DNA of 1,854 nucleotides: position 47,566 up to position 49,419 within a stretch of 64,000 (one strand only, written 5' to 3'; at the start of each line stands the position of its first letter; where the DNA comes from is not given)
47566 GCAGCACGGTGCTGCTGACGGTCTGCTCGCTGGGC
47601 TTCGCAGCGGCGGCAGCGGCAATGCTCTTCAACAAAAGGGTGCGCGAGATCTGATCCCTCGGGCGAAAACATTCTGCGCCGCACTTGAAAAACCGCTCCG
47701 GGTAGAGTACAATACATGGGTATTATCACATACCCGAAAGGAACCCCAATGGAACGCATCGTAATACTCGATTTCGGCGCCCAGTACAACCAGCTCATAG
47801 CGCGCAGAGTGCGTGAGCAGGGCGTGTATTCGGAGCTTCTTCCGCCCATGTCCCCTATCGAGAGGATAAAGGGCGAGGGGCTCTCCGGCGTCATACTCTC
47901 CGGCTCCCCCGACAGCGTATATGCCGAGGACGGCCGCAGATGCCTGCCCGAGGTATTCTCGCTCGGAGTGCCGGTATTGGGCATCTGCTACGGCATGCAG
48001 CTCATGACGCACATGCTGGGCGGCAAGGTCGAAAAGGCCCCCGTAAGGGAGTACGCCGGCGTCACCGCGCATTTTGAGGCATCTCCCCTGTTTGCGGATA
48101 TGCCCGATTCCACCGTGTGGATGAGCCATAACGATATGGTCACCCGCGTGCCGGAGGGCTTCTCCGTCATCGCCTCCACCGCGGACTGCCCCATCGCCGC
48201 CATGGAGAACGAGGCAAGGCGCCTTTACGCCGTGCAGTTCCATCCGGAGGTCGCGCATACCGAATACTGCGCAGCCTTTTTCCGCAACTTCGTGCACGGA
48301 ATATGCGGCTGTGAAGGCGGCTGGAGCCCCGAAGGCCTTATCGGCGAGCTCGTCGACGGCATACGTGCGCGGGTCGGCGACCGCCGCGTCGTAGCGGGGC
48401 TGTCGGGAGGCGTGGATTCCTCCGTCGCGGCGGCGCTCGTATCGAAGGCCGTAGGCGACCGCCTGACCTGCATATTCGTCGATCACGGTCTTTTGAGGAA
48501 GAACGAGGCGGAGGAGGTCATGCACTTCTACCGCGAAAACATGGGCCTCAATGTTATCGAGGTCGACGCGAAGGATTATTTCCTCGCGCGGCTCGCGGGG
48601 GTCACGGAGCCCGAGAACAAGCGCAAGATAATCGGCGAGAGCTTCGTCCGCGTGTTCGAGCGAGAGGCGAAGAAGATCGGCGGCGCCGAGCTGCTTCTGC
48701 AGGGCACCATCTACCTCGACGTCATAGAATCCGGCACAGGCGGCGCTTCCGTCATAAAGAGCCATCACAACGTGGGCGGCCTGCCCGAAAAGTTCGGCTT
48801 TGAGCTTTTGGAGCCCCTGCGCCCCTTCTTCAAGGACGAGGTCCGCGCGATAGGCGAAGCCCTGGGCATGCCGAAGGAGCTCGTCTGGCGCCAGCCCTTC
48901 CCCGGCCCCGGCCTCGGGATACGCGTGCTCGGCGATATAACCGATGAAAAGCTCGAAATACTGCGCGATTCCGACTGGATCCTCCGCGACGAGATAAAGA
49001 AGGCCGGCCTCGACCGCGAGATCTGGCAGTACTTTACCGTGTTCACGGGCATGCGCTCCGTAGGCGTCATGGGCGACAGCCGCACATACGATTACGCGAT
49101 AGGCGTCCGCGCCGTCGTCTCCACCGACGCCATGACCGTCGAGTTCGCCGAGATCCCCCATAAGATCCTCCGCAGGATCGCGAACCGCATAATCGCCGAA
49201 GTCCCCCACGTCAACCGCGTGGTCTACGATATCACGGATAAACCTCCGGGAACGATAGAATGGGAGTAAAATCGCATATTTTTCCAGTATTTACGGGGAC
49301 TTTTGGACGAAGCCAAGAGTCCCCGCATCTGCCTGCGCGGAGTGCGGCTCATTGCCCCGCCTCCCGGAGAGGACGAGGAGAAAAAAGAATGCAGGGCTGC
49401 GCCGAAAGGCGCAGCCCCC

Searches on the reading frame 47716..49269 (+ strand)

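Call 71: search_protein_families(library=pfam, proteins=[window:47716-49269:+], max_evalue=0.001)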
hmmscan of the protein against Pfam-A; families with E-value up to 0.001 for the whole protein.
window:47716-49269:+ (517 aa): 5 families
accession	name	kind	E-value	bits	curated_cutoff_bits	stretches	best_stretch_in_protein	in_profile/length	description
PF00958.27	GMP_synt_C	-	5.9e-42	142.1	27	1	425-516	1-92/92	GMP synthase C terminal domain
PF00117.34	GATase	-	9.2e-42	143.3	22.8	1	16-194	1-188/190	Glutamine amidotransferase class-I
PF07722.19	Peptidase_C26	-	5.1e-12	46.5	20.5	1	79-178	100-219/219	Peptidase C26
PF02540.23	NAD_synthase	-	4.6e-10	39.5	21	1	219-294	12-90/242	NAD synthase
PF03054.22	tRNA_Me_trans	-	0.00028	21.1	20.6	1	224-255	2-32/202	tRNA methyl transferase HUP domain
